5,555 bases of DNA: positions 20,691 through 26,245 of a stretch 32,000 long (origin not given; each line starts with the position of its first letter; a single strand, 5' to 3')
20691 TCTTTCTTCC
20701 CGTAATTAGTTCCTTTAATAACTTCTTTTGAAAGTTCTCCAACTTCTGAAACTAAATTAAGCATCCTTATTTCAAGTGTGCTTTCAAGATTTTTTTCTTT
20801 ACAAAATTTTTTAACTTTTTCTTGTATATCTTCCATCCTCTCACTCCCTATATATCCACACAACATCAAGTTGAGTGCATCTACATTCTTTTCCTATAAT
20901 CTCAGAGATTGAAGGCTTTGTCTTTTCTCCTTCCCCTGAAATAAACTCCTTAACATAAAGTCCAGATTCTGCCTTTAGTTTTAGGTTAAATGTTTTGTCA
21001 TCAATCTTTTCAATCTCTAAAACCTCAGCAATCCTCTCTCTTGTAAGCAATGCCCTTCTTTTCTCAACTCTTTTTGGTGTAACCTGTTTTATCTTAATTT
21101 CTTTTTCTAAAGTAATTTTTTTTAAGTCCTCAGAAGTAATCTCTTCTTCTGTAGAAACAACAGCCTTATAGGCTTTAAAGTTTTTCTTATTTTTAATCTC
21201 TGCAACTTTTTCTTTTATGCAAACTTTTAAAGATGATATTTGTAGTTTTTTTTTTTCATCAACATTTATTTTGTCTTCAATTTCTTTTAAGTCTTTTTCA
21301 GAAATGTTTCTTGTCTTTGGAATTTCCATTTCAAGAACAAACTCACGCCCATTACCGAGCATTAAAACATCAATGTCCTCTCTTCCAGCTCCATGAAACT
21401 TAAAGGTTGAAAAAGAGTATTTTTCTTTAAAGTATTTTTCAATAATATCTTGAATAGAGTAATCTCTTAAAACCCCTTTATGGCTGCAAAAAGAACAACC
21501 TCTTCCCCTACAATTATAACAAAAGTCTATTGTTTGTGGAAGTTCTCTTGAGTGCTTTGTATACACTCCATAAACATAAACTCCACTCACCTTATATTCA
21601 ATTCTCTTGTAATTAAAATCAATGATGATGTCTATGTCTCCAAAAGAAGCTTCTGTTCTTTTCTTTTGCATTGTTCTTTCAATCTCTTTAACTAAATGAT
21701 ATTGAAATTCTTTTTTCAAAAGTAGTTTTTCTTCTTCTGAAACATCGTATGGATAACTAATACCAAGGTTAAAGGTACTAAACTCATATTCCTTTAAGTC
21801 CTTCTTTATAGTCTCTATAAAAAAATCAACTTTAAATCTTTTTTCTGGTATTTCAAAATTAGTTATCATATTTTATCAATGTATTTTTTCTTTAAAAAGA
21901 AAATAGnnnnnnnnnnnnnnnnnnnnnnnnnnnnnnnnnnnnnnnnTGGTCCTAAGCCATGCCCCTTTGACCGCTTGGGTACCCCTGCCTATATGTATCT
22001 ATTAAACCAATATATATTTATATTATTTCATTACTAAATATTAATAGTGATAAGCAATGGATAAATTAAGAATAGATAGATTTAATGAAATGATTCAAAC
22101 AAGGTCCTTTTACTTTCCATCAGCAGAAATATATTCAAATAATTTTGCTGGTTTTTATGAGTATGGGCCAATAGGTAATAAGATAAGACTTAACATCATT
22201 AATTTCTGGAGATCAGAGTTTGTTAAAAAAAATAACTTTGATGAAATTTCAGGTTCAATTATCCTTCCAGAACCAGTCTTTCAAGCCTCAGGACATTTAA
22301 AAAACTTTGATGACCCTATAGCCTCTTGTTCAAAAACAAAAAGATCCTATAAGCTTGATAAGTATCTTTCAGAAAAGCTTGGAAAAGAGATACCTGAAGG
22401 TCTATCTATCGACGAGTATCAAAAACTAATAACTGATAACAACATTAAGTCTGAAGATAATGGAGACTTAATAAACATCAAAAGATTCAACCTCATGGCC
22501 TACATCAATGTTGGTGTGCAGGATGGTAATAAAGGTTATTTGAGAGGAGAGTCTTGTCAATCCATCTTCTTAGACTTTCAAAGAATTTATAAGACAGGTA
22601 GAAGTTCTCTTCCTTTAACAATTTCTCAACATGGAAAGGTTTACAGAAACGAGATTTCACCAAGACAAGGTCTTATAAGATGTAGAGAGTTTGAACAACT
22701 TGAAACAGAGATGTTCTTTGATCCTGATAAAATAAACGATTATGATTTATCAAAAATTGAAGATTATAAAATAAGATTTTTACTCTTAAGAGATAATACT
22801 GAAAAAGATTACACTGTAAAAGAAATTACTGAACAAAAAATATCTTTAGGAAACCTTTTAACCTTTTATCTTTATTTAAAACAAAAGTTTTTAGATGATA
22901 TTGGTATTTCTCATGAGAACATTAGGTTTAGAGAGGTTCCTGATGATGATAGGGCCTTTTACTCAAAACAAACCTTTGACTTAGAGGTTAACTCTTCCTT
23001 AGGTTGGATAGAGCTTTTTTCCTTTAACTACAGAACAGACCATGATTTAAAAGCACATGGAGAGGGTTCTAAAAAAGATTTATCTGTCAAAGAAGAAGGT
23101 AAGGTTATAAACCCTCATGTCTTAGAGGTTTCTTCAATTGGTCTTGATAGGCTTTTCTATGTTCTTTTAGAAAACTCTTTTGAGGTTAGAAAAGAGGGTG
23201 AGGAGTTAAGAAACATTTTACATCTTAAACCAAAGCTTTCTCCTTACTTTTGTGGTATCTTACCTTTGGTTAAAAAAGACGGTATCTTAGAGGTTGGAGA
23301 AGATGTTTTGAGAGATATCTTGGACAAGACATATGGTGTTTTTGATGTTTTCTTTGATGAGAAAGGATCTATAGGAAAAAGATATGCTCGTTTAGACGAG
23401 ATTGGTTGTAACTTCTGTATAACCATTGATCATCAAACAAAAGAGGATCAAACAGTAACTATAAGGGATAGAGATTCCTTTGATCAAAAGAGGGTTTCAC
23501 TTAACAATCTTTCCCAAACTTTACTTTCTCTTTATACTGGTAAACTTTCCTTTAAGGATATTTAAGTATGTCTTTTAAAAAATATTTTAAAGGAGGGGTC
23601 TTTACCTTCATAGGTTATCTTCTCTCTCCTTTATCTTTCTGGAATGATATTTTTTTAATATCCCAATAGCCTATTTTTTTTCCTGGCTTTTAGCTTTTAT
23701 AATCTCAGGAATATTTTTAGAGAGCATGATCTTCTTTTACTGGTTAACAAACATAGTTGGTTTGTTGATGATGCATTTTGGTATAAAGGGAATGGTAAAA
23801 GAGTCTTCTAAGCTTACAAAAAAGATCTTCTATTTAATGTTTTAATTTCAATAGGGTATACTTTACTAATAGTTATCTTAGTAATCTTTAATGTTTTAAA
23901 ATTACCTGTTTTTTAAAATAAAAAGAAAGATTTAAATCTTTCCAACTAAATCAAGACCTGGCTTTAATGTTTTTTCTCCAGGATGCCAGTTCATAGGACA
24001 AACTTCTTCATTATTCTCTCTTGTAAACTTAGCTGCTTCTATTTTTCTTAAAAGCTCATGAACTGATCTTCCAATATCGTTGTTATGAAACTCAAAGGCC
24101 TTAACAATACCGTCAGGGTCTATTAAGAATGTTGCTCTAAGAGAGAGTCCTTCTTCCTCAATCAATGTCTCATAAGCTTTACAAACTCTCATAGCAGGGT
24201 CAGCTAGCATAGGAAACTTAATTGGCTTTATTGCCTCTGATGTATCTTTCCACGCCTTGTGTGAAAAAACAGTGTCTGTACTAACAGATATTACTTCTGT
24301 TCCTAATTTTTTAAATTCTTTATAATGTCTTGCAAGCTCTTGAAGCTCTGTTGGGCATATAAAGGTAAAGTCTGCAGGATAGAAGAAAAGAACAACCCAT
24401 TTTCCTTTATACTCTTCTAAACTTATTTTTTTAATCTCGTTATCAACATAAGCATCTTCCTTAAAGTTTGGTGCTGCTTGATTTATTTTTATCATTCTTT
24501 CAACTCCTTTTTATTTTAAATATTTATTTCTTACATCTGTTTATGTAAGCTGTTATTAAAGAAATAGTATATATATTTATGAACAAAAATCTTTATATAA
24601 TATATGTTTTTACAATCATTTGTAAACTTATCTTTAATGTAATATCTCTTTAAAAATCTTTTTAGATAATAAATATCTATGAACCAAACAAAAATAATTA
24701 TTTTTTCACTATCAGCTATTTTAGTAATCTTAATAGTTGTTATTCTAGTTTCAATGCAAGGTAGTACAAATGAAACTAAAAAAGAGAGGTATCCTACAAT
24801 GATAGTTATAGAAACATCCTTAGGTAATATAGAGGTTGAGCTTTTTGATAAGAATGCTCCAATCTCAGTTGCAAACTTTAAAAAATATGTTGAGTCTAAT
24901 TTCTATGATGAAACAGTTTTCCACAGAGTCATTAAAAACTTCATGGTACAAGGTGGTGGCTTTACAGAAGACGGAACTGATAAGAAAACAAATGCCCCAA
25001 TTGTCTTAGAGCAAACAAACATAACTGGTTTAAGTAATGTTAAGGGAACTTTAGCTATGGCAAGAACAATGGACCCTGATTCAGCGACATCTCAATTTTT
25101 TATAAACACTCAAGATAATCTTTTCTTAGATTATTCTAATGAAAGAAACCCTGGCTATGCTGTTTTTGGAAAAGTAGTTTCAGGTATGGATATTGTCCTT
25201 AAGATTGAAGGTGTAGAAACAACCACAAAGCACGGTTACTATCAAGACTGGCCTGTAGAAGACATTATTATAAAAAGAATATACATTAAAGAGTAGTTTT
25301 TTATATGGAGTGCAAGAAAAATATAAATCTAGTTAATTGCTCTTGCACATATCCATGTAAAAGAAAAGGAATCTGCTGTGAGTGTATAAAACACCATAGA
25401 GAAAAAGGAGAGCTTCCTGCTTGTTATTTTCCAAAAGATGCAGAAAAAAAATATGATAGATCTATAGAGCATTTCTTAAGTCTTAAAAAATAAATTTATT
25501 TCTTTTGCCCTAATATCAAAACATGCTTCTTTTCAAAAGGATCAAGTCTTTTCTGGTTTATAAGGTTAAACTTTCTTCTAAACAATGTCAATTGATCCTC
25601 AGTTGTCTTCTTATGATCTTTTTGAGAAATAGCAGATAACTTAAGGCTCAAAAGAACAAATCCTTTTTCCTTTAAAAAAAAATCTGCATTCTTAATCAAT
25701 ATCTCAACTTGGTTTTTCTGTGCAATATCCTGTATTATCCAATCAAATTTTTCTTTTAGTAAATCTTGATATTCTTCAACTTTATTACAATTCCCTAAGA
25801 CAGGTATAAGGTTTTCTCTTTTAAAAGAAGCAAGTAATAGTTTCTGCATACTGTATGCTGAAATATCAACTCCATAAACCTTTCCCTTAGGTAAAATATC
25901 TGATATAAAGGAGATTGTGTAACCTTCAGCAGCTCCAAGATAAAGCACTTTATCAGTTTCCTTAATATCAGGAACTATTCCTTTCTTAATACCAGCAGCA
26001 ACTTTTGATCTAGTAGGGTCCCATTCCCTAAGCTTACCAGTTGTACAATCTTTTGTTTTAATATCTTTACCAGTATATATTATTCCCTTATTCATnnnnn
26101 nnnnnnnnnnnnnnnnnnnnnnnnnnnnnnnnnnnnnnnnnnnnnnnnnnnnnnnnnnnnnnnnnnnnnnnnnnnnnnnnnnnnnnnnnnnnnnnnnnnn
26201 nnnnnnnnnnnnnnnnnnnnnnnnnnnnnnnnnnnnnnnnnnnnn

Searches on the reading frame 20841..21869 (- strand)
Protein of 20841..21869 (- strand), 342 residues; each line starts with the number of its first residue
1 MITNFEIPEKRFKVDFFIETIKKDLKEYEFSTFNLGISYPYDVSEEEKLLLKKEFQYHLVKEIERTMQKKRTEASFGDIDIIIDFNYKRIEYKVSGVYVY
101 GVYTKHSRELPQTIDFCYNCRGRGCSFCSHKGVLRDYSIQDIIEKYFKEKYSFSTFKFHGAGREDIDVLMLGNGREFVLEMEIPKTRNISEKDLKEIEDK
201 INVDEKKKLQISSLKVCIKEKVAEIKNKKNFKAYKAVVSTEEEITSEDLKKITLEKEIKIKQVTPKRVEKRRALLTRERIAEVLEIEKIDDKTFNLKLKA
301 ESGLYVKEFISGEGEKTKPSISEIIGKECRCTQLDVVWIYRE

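Call 7: search_protein_families(library=pfam, proteins=[window:20841-21869:-], max_evalue=0.1)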
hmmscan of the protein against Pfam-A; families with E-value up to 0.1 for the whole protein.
window:20841-21869:- (342 aa): 3 families
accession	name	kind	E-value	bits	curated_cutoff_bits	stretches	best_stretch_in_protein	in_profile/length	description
PF21238.2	Pus10_C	-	3.5e-66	223.5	27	1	98-338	1-230/232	Pus10, C-terminal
PF22023.1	Pus10_THUMP_arc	-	5.2e-05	23.7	28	1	18-68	2-55/78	Pus10 THUMP domain, archaeal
PF02833.19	DHHA2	-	0.07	13.9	27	0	19-70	17-64/126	DHHA2 domain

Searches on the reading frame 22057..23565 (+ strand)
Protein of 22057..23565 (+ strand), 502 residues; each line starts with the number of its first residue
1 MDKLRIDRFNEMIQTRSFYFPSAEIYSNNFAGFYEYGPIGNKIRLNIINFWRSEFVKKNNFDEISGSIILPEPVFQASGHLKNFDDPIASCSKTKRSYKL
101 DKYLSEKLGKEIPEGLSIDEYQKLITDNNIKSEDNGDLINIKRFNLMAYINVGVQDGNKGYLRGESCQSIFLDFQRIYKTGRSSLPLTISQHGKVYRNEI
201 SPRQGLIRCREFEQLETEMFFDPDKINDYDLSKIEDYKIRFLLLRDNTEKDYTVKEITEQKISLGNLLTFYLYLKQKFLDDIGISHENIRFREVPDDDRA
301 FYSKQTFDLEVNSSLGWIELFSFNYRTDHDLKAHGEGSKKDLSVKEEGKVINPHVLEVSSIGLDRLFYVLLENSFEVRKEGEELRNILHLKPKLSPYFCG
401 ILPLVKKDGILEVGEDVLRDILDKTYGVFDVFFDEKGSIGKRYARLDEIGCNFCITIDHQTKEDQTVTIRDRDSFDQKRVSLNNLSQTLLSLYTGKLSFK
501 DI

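Call 8: search_protein_families(library=pfam, proteins=[window:22057-23565:+], max_evalue=0.1)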
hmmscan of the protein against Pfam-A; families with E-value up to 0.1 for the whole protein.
window:22057-23565:+ (502 aa): 2 families
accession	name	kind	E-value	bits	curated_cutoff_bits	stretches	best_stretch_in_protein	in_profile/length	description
PF03129.25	HGTP_anticodon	-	2e-15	57.2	21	1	400-490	3-92/94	Anticodon binding domain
PF00587.30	tRNA-synt_2b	-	1.6e-13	51.5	29.3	1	158-373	9-178/179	tRNA synthetase class II core domain (G, H, P, S and T)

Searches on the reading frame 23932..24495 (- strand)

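Call 8: search_protein_families(library=pfam, proteins=[window:23932-24495:-], max_evalue=0.1)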
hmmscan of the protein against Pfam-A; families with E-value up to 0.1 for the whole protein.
window:23932-24495:- (187 aa): 4 families
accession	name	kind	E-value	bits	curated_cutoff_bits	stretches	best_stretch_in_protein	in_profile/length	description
PF00578.27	AhpC-TSA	-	5.9e-43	146.2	26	1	4-133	1-123/124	AhpC/TSA family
PF08534.16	Redoxin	-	5.2e-19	68.9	26.6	1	5-140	3-137/148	Redoxin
PF10417.14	1-cysPrx_C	-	8.2e-06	26.1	21.1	1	156-179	3-29/41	C-terminal domain of 1-Cys peroxiredoxin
PF02630.20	SCO1-SenC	-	7.3e-05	23.2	22.8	1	17-69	7-59/134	SCO1/SenC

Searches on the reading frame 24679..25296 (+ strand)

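Call 8: search_protein_families(library=pfam, proteins=[window:24679-25296:+], max_evalue=0.1)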
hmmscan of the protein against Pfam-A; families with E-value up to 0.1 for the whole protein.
window:24679-25296:+ (205 aa): 1 family
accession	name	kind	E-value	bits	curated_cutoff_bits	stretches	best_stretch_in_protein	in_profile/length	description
PF00160.26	Pro_isomerase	-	1.6e-47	162.1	21.7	1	42-201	2-157/159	Cyclophilin type peptidyl-prolyl cis-trans isomerase/CLD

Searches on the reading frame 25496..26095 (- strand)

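Call 8: search_protein_families(library=pfam, proteins=[window:25496-26095:-], max_evalue=0.1)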
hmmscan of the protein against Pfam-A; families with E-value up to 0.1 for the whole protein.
window:25496-26095:- (199 aa): 7 families
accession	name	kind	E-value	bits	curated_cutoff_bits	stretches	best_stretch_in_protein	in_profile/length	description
PF01269.23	Fibrillarin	-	1.6e-48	165.3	27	1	6-198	33-225/227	Fibrillarin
PF20740.2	TP0453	-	3e-05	23.6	27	1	75-168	106-202/252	Outer membrane-associated lipoprotein TP0453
PF01728.25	FtsJ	-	3.7e-05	24.2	24.1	1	44-129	19-104/181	FtsJ-like methyltransferase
PF13847.12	Methyltransf_31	-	0.00017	21.8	27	1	45-152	2-113/145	Methyltransferase domain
PF13649.12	Methyltransf_25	-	0.0081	17.3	27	1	50-144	1-96/97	Methyltransferase domain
PF08242.18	Methyltransf_12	-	0.018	16.2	30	1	53-120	3-69/98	Methyltransferase domain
PF05175.20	MTS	-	0.062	13.4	23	1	46-146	31-135/170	Methyltransferase small domain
